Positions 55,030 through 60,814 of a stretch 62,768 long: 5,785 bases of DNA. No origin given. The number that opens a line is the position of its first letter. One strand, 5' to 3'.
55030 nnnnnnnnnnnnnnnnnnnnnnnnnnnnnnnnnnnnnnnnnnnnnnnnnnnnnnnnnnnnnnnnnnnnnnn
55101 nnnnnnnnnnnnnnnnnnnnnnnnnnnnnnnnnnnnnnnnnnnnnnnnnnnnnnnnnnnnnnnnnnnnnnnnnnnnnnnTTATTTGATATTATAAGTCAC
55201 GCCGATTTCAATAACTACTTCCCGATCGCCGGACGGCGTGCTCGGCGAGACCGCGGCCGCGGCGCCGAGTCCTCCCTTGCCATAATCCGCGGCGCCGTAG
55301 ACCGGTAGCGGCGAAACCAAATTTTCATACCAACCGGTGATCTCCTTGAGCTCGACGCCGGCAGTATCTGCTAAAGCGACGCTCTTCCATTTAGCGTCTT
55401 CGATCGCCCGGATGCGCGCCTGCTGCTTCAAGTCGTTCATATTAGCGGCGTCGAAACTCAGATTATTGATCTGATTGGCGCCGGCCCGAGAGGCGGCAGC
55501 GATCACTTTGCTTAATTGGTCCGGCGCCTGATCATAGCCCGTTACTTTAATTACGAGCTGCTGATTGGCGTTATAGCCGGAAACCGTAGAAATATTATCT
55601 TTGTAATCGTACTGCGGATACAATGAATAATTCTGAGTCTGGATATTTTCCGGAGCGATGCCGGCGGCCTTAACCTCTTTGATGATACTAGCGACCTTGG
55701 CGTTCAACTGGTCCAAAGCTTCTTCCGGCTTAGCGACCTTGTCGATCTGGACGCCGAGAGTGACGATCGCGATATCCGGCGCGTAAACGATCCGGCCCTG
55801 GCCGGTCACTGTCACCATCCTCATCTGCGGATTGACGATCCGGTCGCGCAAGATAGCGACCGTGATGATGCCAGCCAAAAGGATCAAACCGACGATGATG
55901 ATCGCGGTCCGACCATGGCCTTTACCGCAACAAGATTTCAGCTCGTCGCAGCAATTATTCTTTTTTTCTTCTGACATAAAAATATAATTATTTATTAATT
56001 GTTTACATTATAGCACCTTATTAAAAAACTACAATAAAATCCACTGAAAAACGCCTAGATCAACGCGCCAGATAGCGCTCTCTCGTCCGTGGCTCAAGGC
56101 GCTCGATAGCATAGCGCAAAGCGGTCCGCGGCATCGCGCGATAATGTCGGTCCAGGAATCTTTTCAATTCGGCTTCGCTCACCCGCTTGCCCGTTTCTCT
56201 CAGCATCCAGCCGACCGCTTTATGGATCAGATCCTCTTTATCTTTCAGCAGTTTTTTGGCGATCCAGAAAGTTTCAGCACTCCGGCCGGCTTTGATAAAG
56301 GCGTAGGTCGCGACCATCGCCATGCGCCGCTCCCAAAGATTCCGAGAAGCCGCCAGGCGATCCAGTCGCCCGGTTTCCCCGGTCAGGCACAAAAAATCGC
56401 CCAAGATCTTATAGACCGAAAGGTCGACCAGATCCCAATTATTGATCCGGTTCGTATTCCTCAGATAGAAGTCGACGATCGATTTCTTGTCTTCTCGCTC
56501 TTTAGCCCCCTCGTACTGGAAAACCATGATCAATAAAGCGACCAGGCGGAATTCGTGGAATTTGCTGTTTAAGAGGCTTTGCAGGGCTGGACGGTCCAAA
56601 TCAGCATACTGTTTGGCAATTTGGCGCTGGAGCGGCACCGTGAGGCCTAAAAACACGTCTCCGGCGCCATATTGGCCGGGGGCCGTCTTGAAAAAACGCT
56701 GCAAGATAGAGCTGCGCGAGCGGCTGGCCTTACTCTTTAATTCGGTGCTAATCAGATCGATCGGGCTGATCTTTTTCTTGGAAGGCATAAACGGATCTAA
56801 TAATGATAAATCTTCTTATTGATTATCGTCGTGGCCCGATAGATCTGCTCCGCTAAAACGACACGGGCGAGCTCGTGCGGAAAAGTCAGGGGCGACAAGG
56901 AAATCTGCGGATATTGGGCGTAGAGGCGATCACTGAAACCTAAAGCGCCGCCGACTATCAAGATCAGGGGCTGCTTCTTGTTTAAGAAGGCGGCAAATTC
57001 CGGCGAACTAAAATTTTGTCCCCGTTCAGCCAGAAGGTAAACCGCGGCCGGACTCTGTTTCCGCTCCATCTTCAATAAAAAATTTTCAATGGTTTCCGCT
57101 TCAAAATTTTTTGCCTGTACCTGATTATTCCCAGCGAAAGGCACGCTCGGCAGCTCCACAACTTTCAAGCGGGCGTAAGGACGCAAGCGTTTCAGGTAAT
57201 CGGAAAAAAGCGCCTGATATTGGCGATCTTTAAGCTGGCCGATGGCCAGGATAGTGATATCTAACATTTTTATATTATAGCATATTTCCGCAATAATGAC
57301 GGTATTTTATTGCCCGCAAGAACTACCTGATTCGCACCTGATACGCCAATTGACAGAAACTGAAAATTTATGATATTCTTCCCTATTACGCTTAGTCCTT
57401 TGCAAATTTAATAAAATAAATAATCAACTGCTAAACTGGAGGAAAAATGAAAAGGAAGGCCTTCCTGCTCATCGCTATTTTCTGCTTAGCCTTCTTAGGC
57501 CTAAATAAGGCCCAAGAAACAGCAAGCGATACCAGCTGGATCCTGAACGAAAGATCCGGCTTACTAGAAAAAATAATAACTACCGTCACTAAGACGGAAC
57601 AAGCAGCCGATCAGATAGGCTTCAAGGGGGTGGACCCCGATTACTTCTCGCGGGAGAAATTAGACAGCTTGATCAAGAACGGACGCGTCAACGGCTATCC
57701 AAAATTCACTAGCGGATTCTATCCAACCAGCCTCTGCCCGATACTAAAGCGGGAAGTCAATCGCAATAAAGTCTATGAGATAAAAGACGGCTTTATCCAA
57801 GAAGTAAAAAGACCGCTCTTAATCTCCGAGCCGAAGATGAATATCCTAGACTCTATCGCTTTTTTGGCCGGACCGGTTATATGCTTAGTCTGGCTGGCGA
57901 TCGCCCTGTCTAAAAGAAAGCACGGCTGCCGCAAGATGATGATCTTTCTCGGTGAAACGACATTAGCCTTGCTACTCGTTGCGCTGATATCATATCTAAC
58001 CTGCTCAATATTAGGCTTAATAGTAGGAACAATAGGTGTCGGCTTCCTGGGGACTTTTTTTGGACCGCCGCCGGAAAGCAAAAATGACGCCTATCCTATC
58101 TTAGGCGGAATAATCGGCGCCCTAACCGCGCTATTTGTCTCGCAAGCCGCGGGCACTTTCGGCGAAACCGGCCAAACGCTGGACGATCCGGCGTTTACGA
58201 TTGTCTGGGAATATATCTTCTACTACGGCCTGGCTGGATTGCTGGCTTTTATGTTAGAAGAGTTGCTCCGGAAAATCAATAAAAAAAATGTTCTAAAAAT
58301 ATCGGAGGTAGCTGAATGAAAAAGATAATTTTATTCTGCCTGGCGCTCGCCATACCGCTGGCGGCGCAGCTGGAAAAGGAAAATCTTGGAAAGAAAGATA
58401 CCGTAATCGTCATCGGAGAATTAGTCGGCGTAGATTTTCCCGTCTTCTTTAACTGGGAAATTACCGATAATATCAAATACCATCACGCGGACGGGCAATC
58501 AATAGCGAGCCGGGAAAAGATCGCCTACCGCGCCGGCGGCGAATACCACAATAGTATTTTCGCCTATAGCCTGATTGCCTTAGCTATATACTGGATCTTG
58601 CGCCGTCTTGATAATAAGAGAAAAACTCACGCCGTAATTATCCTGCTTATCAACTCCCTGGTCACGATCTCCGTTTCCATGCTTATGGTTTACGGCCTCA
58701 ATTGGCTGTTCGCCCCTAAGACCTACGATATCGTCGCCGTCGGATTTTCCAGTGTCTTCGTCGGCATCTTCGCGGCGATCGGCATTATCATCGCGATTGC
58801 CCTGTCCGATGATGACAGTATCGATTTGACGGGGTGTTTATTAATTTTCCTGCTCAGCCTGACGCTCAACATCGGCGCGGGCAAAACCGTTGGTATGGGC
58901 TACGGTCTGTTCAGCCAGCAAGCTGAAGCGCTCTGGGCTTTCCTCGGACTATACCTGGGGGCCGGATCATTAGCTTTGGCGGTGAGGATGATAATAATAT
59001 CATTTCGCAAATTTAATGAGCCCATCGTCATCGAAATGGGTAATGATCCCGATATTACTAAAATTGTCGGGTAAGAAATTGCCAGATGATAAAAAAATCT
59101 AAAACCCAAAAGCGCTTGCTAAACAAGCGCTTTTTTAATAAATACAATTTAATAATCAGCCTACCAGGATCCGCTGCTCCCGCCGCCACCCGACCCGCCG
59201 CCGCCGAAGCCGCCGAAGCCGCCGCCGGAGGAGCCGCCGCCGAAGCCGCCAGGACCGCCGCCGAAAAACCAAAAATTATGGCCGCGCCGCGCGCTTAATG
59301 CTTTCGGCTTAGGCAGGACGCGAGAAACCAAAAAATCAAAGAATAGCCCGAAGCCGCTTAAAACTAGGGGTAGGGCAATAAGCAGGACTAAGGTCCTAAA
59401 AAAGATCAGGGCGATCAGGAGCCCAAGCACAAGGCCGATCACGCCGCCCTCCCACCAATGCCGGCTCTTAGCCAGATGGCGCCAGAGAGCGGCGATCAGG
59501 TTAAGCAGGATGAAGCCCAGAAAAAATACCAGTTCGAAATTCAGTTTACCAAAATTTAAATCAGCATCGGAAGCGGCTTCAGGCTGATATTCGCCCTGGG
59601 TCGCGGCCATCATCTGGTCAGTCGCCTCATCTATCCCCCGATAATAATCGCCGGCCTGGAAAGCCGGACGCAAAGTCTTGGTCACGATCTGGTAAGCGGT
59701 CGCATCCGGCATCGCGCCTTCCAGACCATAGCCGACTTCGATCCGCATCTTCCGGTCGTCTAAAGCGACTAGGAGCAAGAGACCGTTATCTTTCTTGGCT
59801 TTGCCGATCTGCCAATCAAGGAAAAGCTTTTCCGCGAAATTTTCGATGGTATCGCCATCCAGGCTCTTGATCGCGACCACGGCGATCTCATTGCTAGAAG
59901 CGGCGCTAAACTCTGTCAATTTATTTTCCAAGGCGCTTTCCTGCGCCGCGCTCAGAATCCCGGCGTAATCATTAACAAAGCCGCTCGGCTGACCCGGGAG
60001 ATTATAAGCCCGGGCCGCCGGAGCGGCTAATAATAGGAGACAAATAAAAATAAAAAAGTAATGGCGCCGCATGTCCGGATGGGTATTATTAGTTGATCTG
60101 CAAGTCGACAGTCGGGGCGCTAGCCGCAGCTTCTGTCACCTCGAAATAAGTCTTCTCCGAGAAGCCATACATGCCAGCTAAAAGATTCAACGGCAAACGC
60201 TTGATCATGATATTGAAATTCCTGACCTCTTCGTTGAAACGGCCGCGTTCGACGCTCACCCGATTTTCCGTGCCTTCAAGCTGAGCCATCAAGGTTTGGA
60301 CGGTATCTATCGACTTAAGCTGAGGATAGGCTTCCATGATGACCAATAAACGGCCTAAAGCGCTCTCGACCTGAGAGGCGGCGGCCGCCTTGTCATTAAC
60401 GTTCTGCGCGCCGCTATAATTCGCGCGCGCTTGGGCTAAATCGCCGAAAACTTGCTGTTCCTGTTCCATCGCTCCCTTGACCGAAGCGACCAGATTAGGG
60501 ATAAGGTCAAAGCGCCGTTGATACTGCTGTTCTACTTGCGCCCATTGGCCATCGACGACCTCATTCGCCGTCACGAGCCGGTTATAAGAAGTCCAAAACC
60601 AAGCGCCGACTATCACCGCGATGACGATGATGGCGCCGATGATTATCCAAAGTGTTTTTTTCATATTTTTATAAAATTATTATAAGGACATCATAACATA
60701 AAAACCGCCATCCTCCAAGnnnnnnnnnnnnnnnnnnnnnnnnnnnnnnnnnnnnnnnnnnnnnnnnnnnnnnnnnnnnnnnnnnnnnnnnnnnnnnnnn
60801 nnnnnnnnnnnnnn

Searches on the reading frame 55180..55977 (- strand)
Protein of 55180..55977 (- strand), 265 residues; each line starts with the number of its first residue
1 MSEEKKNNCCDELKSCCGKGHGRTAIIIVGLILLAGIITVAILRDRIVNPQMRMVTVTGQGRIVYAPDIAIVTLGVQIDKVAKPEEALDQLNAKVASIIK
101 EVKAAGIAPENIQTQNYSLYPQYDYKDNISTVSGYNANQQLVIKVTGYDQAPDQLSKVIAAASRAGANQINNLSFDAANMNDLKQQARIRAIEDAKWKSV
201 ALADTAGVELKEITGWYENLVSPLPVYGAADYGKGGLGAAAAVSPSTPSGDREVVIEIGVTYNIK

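Call 6: search_protein_families(library=pfam, proteins=[window:55180-55977:-], max_evalue=0.01)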
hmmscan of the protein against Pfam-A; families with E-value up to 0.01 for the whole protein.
window:55180-55977:- (265 aa): 1 family
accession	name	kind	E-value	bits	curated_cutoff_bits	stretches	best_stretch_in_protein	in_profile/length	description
PF04402.19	SIMPL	-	4.6e-39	135.2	25.2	1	55-262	1-205/205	Protein of unknown function (DUF541)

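Call 34: search_protein_families(library=ncbifam, proteins=[window:55180-55977:-], max_evalue=0.01)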
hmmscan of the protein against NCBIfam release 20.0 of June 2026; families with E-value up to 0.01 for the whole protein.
window:55180-55977:- (265 aa): 2 families
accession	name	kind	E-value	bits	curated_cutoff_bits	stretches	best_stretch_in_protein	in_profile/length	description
NF008299.0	PRK11087.1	equivalog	3.5e-27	95.3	249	1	35-213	12-186/238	oxidative stress defense protein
TIGR02780.1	TrbJ_Ti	equivalog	0.0024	17.3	100.55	1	93-187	92-179/253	P-type conjugative transfer protein TrbJ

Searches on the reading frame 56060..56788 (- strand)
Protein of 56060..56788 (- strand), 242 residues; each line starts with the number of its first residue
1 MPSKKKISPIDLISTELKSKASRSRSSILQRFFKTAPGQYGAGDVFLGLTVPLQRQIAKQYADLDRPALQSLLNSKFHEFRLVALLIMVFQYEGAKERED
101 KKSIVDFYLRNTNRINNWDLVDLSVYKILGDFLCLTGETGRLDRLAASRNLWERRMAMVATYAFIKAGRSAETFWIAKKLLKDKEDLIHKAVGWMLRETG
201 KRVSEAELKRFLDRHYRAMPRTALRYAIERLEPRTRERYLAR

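Call 6: search_protein_families(library=pfam, proteins=[window:56060-56788:-], max_evalue=0.01)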
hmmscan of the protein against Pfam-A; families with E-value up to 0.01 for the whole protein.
window:56060-56788:- (242 aa): 1 family
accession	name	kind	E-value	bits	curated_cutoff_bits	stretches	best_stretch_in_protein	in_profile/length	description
PF08713.17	DNA_alkylation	-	3e-57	194.2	21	1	13-231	1-213/213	DNA alkylation repair enzyme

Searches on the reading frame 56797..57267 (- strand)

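Call 6: search_protein_families(library=pfam, proteins=[window:56797-57267:-], max_evalue=0.01)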
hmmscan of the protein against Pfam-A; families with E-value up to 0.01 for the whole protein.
window:56797-57267:- (156 aa): 1 family
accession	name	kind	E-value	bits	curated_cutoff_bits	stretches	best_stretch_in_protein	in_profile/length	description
PF02590.22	SPOUT_MTase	-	7.7e-39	133.6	27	1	3-155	2-154/154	Predicted SPOUT methyltransferase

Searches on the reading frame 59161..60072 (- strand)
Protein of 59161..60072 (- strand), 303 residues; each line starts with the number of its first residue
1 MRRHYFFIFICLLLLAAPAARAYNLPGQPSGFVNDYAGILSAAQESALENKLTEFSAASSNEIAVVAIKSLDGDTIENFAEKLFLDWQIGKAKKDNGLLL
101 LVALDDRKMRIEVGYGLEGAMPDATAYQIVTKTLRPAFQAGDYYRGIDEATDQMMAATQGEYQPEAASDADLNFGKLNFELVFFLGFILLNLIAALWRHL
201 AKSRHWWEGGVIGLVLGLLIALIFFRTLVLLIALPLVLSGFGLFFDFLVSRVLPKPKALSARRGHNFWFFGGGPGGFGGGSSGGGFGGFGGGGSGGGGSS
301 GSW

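Call 6: search_protein_families(library=pfam, proteins=[window:59161-60072:-], max_evalue=0.01)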
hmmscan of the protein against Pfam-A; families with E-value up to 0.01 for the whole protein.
window:59161-60072:- (303 aa): 1 family
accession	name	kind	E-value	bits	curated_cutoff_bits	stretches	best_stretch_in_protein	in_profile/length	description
PF04536.20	TPM_phosphatase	-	6.6e-44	149.4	22.1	1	33-156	1-124/125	TPM domain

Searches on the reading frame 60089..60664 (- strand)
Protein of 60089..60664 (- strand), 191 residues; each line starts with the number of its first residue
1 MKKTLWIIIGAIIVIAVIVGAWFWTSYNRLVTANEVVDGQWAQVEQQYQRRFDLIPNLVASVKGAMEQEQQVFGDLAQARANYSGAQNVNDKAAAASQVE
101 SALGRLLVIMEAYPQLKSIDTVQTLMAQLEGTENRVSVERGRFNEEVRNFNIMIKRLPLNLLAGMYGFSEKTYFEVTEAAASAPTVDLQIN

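Call 6: search_protein_families(library=pfam, proteins=[window:60089-60664:-], max_evalue=0.01)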
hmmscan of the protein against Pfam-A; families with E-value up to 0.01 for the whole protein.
window:60089-60664:- (191 aa): 1 family
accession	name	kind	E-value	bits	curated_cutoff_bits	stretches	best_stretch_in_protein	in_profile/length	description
PF04011.17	LemA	-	2.6e-51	173.8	26.2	1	40-187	1-148/149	LemA family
